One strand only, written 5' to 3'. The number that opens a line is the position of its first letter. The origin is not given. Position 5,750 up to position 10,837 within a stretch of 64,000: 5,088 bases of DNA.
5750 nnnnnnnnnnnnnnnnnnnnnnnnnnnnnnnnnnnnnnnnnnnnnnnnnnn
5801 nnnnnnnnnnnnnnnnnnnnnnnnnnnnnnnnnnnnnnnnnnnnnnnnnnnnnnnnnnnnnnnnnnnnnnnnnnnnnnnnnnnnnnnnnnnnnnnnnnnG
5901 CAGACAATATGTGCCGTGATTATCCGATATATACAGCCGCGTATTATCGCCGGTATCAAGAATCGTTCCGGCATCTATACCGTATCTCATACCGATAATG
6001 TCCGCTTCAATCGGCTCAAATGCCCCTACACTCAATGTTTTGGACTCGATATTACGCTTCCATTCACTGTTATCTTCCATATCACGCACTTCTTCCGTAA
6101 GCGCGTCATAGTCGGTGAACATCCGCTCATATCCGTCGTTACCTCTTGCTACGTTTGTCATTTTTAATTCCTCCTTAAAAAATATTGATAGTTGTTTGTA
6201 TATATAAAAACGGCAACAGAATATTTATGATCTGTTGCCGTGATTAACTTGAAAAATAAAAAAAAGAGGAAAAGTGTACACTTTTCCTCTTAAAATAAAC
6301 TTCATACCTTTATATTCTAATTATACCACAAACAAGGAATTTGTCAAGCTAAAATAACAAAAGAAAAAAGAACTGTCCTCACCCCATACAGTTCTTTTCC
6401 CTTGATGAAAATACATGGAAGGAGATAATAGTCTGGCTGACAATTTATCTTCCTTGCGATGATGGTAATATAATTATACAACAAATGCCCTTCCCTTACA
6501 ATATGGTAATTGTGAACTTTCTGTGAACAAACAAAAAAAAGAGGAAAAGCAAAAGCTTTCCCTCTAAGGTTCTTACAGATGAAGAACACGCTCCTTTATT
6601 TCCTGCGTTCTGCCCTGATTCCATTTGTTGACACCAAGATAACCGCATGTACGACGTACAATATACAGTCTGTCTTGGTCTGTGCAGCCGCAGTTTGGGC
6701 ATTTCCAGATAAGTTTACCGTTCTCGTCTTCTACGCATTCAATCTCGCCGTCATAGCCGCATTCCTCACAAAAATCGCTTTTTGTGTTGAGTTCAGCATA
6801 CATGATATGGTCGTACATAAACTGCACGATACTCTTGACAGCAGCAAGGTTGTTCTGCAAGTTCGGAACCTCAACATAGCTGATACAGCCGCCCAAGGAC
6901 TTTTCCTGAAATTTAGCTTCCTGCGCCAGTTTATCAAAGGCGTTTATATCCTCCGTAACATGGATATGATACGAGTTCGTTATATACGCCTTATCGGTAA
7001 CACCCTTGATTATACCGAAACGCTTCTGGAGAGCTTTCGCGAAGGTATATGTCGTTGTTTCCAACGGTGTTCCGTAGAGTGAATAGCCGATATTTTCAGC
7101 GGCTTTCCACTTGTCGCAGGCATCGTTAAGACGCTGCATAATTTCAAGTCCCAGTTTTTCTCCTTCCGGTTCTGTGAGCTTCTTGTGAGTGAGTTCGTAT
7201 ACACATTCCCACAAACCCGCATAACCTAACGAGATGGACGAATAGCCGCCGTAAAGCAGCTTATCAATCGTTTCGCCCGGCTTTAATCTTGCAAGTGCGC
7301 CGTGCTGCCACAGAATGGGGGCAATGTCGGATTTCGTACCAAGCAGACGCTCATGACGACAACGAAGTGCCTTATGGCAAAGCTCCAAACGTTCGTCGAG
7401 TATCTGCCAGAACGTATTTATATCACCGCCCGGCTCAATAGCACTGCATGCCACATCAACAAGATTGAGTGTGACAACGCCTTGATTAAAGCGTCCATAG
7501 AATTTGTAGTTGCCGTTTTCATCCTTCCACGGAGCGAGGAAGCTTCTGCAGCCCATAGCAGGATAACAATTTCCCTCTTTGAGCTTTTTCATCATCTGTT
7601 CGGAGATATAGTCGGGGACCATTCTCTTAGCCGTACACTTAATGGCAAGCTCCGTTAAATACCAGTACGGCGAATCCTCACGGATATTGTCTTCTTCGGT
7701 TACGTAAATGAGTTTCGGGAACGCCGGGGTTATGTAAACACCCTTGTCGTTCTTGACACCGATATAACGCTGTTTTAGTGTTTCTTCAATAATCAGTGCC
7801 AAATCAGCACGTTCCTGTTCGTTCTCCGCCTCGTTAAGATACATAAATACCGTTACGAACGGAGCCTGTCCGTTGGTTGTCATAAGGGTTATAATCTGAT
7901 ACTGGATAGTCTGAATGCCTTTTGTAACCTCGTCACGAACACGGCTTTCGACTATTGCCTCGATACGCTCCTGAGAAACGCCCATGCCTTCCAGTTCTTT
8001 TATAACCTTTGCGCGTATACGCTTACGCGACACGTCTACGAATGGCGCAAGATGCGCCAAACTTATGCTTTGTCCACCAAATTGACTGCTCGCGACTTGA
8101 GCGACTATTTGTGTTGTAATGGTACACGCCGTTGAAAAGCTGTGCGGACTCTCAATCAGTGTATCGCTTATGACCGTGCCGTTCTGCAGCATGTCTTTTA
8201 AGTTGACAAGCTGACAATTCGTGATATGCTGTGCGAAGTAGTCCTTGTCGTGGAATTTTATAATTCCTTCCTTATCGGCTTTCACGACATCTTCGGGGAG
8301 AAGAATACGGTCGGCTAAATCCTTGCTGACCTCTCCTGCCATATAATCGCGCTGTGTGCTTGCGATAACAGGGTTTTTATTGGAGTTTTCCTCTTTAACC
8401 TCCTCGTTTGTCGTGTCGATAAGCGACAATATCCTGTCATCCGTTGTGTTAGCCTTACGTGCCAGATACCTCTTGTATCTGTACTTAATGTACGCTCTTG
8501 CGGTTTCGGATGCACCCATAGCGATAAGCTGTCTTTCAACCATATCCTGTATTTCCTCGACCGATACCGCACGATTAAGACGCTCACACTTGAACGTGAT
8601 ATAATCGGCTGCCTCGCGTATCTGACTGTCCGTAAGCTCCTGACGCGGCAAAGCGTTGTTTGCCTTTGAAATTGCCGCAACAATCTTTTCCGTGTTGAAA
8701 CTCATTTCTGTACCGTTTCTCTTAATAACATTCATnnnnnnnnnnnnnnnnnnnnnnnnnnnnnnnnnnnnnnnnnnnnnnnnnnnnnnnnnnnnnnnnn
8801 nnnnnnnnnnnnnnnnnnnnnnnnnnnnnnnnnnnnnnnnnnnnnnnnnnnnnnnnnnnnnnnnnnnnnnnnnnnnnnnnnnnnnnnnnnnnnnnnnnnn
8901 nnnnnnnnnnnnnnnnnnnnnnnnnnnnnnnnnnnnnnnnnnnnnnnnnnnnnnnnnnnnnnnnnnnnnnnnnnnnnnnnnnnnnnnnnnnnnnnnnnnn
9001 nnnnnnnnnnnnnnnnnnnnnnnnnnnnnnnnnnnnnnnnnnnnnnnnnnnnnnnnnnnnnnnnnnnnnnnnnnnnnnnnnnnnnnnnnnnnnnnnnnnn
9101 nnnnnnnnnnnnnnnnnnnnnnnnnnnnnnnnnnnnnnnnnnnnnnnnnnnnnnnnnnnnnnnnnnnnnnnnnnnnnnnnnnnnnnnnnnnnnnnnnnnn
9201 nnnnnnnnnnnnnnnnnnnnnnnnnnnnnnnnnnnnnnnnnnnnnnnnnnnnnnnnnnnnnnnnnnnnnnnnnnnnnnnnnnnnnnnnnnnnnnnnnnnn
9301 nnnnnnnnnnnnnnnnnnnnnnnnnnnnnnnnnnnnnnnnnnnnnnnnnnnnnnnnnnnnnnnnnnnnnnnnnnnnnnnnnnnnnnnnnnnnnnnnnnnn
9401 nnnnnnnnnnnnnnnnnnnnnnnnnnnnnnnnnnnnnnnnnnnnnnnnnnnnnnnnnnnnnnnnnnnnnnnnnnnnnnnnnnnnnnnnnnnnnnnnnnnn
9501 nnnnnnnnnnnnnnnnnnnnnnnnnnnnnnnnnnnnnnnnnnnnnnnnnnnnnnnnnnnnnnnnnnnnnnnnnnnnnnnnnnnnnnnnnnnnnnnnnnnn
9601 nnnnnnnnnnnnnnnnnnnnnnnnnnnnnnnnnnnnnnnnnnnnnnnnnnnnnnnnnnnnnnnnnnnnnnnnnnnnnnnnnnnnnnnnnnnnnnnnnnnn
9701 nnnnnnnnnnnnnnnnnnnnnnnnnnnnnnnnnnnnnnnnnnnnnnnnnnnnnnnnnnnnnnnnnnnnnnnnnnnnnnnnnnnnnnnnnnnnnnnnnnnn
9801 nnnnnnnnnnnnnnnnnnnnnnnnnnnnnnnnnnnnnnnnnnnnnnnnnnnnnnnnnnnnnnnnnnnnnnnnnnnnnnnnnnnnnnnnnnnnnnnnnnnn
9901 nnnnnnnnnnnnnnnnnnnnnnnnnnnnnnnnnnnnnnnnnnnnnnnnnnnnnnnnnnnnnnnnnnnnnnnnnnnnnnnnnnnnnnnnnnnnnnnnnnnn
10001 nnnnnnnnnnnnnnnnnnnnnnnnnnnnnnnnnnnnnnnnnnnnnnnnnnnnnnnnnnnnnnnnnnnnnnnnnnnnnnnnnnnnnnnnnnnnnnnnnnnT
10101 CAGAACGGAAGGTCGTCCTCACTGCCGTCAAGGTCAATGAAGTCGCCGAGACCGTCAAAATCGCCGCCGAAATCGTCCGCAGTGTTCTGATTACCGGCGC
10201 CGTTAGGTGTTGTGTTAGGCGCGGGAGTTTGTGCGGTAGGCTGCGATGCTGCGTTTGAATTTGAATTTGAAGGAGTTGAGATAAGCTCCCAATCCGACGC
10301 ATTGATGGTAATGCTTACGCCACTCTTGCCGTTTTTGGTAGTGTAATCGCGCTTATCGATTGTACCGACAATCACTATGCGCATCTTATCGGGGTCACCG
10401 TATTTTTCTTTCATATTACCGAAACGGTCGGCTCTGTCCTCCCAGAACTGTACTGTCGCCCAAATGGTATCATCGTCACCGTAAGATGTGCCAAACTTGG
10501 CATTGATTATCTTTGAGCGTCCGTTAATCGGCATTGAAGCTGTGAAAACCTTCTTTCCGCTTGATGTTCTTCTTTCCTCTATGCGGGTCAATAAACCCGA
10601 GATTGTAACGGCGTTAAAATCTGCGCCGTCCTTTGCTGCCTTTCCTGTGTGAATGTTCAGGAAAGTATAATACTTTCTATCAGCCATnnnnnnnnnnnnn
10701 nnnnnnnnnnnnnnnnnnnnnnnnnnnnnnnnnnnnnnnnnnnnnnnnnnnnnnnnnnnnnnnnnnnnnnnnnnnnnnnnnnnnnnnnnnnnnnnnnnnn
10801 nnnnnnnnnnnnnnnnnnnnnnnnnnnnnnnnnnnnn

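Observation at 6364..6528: Three small promoter-to-terminator units preceded by PhoP-box-like direct repeats (unit A; B at 31843-32039, C at 57251-57397)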

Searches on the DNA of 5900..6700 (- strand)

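Call 12: search_dna_similar(query=window:5900-6700:-, collection=phages, mode=distant)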
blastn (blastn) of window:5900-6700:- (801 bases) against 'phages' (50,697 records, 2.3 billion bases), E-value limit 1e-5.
Records with a match: 5; places in all: 5; records where one place covers at least 80% of the query: 0.
Best place of each record, by identity: 80-90% 1; 60-80% 4.
By first word of the organism name: Bacteriophage 5.
By host as written in the record: - 5.
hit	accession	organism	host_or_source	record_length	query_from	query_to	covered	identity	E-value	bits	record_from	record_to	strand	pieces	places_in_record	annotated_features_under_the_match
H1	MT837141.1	Bacteriophage sp.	human fecal samples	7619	3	132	16%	71.8%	2e-8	67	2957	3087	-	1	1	record has no annotation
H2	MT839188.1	Bacteriophage sp.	human fecal samples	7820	22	127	13%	75.5%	4e-11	76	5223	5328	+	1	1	record has no annotation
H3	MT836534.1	Bacteriophage sp.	human fecal samples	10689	34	128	12%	76.8%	1e-10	74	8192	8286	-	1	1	record has no annotation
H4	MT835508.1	Bacteriophage sp.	human fecal samples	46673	40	128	11%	76.4%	2e-8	67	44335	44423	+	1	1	record has no annotation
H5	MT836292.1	Bacteriophage sp.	human fecal samples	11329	78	129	6%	84.6%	3e-6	59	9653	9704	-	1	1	record has no annotation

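Call 83: search_rna_families(source=window, start=6200, end=6600, threshold=evalue, max_evalue=1)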
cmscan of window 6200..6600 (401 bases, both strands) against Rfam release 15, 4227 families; matches with E-value up to 1: 9.
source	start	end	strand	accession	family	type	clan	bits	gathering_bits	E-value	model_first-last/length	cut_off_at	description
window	6206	6309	-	RF02434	SpF39_sRNA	Gene; sRNA;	-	34.7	60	0.0064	1-109/109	no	Streptococcus sRNA SpF39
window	6350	6430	-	RF00238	ctRNA_pND324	Gene; antisense;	-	26.5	45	0.077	1-86/86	no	ctRNA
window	6207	6286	-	RF01820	RsaE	Gene; sRNA;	-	23.9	79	0.074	1-112/112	no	RNA Staph. aureus E (RoxS)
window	6350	6409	-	RF00834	mir-268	Gene; miRNA;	-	21.3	47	0.2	1-89/89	no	mir-268 microRNA precursor family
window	6253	6297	-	RF00834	mir-268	Gene; miRNA;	-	19.5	47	0.63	1-89/89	no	mir-268 microRNA precursor family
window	6264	6291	+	RF03912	mir-4659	Gene; miRNA;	-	19.4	92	0.28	21-53/73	no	mir-4659 microRNA precursor family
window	6264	6291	-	RF03912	mir-4659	Gene; miRNA;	-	19.4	92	0.28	21-53/73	no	mir-4659 microRNA precursor family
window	6247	6307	-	RF00908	MIR529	Gene; miRNA;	-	18.2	75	0.14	1-131/131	no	MIR529 microRNA precursor family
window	6535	6596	-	RF02651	SorY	Gene; sRNA;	-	16.4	111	0.61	1-83/83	no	Singlet oxygen resistance RNA Y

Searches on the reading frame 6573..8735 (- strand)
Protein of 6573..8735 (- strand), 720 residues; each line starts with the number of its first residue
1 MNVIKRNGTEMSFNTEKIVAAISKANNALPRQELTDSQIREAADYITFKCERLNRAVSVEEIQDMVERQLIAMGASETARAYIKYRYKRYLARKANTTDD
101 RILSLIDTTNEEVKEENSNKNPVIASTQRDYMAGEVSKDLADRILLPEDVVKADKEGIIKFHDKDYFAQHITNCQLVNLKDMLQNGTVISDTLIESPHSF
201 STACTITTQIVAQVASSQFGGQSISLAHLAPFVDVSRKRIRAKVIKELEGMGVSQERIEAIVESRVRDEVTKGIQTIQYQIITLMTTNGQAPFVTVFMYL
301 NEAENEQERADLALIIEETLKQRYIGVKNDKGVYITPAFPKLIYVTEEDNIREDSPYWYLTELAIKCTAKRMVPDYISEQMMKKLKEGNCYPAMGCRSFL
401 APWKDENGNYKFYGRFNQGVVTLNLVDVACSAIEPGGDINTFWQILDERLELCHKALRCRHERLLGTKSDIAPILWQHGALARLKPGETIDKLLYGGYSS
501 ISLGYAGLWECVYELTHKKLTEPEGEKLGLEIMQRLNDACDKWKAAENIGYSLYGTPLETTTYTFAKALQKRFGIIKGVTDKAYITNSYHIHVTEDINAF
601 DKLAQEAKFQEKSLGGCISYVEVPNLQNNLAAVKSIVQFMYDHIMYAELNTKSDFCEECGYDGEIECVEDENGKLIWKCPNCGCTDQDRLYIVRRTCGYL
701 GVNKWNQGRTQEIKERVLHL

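Call 17: search_protein_families(library=pfam, proteins=[window:6573-8735:-], max_evalue=0.01)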
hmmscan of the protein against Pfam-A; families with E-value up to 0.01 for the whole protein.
window:6573-8735:- (720 aa): 3 families
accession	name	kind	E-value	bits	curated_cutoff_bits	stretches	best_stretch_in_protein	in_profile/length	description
PF13597.11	NRDD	-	1.5e-180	602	26.2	1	116-719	1-562/562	Anaerobic ribonucleoside-triphosphate reductase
PF03477.21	ATP-cone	-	8.6e-23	81.1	25.8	1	1-89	1-86/88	ATP cone domain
PF01228.26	Gly_radical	-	1.2e-15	58.4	22.2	1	594-701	2-103/106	Glycine radical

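Call 18: search_protein_families(library=phrogs, proteins=[window:6573-8735:-], max_evalue=0.001)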
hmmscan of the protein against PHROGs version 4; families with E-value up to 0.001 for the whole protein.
window:6573-8735:- (720 aa): 4 families
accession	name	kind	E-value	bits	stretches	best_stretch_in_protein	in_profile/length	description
phrog_487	-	moron, auxiliary metabolic gene and host takeover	2.4e-203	678.2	1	1-719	4-712/718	NrdD-like anaerobic ribonucleotide reductase large subunit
phrog_4218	-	DNA, RNA and nucleotide metabolism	3.5e-100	336.3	1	393-719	10-332/333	anaerobic ribonucleoside reductase large subunit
phrog_26446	-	DNA, RNA and nucleotide metabolism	1.7e-25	90.3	2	520-670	198-355/761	anaerobic ribonucleoside reductase large subunit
phrog_29160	-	DNA, RNA and nucleotide metabolism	1.9e-24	87.6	1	559-719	3-155/158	anaerobic ribonucleoside reductase large subunit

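Call 86: find_encoding_contigs(protein=window:6573-8735:-, flank=3000, max_places=6)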
Protein window:6573-8735:- (720 aa): 1 contig read that carries it; 1 place shown.
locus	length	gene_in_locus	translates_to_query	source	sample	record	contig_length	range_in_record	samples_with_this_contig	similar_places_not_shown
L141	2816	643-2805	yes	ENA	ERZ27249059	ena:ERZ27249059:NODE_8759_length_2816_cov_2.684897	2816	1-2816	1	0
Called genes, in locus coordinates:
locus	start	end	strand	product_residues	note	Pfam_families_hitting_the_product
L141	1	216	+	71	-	?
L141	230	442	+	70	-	-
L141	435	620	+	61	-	-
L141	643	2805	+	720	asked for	PF03477:ATP-cone, PF13597:NRDD, PF01228:Gly_radical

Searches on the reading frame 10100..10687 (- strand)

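Call 85: search_protein_families(library=phrogs, proteins=[window:10100-10687:-], max_evalue=0.00001)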
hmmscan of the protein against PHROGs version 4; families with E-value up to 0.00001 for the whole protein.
window:10100-10687:- (195 aa): 1 family
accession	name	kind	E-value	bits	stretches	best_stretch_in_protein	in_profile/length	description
phrog_44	-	DNA, RNA and nucleotide metabolism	1e-09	39.5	1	22-172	85-220/271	single strand DNA binding protein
